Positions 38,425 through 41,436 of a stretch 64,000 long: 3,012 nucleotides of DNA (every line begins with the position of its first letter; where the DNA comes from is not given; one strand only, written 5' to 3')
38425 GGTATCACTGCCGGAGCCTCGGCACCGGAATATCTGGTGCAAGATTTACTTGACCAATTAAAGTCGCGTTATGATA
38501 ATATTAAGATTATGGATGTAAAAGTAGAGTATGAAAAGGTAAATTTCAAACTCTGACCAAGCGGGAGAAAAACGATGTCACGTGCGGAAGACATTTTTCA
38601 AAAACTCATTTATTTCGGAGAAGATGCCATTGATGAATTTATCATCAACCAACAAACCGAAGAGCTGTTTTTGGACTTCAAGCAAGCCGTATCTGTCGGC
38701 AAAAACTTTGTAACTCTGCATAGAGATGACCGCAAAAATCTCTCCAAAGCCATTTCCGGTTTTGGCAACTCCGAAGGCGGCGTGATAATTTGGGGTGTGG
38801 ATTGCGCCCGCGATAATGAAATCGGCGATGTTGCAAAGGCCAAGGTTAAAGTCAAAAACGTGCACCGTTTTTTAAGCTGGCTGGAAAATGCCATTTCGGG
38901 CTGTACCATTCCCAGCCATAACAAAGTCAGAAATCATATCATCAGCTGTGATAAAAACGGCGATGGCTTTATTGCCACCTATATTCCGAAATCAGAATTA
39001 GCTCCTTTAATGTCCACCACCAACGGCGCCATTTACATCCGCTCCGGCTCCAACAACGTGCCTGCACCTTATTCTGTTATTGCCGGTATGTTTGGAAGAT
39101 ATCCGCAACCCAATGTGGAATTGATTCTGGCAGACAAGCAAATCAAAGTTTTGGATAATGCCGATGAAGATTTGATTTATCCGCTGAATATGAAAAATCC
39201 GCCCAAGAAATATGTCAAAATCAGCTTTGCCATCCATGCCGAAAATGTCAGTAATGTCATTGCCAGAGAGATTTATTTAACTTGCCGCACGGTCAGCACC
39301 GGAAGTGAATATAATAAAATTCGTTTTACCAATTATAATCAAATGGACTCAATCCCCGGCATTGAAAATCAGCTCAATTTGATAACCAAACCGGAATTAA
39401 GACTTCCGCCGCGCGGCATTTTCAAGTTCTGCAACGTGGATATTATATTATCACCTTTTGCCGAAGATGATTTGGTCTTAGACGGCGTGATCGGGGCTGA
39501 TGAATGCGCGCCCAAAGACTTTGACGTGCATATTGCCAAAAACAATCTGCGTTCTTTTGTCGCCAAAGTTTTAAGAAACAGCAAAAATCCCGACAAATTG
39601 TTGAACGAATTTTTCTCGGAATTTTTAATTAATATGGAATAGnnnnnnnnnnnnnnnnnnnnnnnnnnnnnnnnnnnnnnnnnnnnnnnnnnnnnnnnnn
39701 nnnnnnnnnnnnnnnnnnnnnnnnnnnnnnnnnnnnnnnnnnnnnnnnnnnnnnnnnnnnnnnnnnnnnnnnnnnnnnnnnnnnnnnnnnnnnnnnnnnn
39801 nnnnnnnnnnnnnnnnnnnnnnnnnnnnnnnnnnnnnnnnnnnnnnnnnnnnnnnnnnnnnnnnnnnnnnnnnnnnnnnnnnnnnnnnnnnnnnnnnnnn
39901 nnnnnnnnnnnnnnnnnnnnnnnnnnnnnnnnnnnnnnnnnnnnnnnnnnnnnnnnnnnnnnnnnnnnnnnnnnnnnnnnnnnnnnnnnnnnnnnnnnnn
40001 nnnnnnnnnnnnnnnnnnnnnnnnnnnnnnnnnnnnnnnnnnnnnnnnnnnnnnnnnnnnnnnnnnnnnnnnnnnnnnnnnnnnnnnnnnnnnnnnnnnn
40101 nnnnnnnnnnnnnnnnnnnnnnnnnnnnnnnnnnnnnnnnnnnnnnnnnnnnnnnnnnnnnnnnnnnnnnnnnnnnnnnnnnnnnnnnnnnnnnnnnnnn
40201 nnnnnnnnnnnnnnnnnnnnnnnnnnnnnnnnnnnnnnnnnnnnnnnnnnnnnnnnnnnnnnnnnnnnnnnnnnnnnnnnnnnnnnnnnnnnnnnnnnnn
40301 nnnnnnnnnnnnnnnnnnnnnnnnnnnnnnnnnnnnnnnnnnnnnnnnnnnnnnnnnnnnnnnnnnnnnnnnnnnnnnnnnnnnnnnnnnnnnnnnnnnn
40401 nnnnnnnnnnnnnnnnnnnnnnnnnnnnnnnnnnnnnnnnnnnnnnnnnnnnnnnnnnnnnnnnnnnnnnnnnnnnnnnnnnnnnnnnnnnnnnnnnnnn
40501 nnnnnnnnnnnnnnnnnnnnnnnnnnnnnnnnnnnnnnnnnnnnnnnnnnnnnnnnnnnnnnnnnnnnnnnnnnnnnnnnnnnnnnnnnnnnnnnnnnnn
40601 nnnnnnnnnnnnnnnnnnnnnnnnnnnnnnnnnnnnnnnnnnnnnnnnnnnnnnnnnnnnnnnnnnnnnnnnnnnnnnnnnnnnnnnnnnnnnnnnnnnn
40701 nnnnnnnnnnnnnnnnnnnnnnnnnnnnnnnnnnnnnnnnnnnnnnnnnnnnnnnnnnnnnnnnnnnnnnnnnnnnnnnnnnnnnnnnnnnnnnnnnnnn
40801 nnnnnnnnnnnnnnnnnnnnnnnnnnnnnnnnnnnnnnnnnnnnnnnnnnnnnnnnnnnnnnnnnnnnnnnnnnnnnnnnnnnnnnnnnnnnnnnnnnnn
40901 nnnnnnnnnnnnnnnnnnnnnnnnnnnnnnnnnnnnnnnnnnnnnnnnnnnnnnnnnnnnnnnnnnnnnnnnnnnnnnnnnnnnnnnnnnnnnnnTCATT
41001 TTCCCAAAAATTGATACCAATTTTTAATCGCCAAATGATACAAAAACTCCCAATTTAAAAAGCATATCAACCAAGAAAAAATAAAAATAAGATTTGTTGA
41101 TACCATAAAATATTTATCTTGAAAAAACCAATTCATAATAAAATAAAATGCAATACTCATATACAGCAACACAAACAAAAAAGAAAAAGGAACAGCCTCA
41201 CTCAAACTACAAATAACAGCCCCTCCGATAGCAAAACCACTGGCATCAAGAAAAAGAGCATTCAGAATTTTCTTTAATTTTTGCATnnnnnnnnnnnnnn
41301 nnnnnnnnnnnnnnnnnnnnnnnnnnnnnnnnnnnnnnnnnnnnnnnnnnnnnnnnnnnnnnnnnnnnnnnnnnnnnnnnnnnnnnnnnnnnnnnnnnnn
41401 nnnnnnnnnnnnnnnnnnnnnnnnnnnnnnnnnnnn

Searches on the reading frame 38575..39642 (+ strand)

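Call 7: search_protein_families(library=pfam, proteins=[window:38575-39642:+], max_evalue=0.1)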
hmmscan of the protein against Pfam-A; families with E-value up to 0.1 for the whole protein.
window:38575-39642:+ (355 aa): 1 family
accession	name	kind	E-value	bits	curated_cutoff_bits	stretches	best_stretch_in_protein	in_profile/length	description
PF04326.19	SLFN_AlbA_2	-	3e-10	41.1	25.3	1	30-164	2-117/118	Schlafen, AlbA_2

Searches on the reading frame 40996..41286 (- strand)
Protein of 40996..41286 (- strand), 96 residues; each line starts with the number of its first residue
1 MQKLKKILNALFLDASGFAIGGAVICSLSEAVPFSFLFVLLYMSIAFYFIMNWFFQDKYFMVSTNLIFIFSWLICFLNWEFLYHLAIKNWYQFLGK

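Call 7: search_protein_families(library=pfam, proteins=[window:40996-41286:-], max_evalue=0.1)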
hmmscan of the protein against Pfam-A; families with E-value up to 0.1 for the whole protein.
window:40996-41286:- (96 aa): 0 families

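Call 22: find_encoding_contigs(protein=window:40996-41286:-, flank=5000, max_places=10)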
Protein window:40996-41286:- (96 aa): 21 contigs read that carry it; 10 places shown.
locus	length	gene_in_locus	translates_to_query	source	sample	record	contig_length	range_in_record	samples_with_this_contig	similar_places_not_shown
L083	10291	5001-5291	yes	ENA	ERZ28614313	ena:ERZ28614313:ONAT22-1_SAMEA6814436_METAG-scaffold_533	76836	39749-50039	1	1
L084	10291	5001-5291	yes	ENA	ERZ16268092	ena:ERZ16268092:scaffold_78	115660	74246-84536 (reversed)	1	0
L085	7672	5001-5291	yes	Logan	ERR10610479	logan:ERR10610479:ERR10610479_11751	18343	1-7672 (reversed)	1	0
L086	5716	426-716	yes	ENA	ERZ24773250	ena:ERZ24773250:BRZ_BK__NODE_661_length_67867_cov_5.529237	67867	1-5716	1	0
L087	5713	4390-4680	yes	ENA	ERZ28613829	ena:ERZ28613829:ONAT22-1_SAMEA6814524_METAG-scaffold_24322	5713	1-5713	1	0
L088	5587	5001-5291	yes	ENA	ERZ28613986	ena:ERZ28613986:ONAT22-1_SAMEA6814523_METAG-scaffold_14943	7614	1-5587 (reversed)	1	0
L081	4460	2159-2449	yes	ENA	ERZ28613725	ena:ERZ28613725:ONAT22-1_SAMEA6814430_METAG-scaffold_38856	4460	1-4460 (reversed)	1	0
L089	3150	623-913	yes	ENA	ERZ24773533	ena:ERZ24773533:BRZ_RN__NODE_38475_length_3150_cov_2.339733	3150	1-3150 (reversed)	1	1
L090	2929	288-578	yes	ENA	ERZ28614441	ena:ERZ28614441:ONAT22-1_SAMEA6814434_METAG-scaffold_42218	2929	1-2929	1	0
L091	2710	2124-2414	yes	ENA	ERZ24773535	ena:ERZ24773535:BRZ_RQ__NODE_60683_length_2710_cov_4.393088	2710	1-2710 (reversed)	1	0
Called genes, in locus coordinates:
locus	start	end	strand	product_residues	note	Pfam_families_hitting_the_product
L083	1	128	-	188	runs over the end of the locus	PF02622:DUF179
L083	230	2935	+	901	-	PF11412:DsbD_N, PF28432:DUF8393, PF02683:DsbD_TM, PF13899:Thioredoxin_7 (weak)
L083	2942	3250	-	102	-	-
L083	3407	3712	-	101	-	-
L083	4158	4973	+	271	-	PF01471:PG_binding_1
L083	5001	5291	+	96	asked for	-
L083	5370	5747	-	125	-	-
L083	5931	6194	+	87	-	-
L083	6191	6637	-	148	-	PF00075:RNase_H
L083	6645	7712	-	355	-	PF04326:SLFN_AlbA_2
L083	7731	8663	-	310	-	PF02401:LYTB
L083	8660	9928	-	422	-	PF00675:Peptidase_M16, PF05193:Peptidase_M16_C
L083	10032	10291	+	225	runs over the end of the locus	PF01965:DJ-1_PfpI (weak)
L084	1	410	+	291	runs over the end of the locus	-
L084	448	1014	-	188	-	PF02622:DUF179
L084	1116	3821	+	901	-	PF11412:DsbD_N, PF28432:DUF8393, PF02683:DsbD_TM, PF13899:Thioredoxin_7 (weak)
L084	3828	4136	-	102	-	-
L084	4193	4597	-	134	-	-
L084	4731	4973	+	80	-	-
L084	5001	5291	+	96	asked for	-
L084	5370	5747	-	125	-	-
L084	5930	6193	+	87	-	-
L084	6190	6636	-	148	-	PF00075:RNase_H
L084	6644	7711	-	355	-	PF04326:SLFN_AlbA_2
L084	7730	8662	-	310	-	PF02401:LYTB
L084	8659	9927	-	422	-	PF00675:Peptidase_M16, PF05193:Peptidase_M16_C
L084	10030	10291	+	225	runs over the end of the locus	PF01965:DJ-1_PfpI (weak)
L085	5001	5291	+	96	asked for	-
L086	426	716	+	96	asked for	-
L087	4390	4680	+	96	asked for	-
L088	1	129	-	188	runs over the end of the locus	PF02622:DUF179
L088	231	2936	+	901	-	PF11412:DsbD_N, PF28432:DUF8393, PF02683:DsbD_TM, PF13899:Thioredoxin_7 (weak)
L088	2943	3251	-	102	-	-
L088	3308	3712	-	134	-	-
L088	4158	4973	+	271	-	PF01471:PG_binding_1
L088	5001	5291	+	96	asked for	-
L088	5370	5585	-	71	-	?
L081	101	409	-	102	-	-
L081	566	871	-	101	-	-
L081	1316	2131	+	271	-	PF01471:PG_binding_1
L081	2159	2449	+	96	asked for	-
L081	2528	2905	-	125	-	-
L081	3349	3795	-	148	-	PF00075:RNase_H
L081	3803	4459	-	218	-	?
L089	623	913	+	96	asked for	-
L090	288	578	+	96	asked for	-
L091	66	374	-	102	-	-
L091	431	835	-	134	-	-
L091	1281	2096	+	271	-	PF01471:PG_binding_1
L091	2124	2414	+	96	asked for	-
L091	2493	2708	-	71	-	?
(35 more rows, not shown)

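Call 44: search_protein_families(library=ncbifam, proteins=[L084:4193-4597:-, window:40996-41286:-], max_evalue=0.1)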
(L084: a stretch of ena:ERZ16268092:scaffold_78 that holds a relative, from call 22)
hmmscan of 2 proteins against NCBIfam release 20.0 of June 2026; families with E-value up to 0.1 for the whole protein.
L084:4193-4597:- (134 aa): 0 families

window:40996-41286:- (96 aa): 0 families

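Call 48: search_protein_families(library=pfam, proteins=[L084:4193-4597:-], max_evalue=0.1)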
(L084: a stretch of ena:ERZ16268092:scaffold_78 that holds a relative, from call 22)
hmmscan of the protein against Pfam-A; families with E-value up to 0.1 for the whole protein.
L084:4193-4597:- (134 aa): 0 families
